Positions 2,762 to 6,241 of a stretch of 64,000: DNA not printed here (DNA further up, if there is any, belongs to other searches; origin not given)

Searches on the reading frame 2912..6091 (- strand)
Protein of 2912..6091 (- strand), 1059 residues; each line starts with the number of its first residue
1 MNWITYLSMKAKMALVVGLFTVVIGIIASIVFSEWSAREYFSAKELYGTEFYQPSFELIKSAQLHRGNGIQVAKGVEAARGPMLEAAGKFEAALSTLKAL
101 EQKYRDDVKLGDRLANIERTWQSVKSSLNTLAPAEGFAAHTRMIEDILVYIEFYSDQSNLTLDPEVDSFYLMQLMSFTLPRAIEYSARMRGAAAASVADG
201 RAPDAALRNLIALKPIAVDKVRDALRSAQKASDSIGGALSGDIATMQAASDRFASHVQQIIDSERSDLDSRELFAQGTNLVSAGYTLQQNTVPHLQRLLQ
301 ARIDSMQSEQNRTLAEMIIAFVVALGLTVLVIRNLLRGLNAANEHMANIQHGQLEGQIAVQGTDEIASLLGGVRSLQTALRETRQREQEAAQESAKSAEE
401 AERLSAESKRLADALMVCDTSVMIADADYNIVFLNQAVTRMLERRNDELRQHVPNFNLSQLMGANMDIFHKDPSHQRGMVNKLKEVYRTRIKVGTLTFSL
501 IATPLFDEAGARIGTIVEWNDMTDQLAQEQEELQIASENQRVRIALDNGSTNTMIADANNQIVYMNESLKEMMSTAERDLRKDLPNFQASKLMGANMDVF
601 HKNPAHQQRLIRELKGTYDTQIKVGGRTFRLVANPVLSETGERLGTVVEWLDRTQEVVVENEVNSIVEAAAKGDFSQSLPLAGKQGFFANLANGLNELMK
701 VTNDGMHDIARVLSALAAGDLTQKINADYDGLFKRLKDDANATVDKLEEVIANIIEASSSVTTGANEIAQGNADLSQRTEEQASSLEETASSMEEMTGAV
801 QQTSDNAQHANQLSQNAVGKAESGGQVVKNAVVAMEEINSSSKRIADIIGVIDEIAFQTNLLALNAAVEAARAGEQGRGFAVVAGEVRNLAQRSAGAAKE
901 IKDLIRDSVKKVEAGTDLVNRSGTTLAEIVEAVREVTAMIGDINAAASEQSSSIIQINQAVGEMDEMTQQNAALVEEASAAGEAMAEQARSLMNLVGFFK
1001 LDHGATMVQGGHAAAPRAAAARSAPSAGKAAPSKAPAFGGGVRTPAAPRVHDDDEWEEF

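Call 44: search_protein_families(library=pfam, proteins=[window:2912-6091:-], max_evalue=0.001)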
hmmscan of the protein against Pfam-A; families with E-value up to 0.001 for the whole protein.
window:2912-6091:- (1059 aa): 7 families
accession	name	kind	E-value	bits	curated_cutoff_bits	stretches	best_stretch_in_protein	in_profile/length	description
PF00015.26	MCPsignal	-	4.5e-55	186.6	34.6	1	812-968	2-172/172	Methyl-accepting chemotaxis protein (MCP) signalling domain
PF18947.5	HAMP_2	-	2.5e-12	47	24.3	1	685-747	3-65/67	HAMP domain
PF00672.30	HAMP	-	2.6e-07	31.3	25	1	330-382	1-53/53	HAMP domain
PF13426.13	PAS_9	-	9e-07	29.6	27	0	420-524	2-103/103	PAS domain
PF13188.13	PAS_8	-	1.3e-06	28.5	21.8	0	419-459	11-53/65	PAS domain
PF08448.16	PAS_4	-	4e-05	24.2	23.1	0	422-525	8-108/110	PAS fold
PF25821.1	DUF7950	-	0.00065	20.4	31.3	0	518-582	6-67/128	Domain of unknown function (DUF7950)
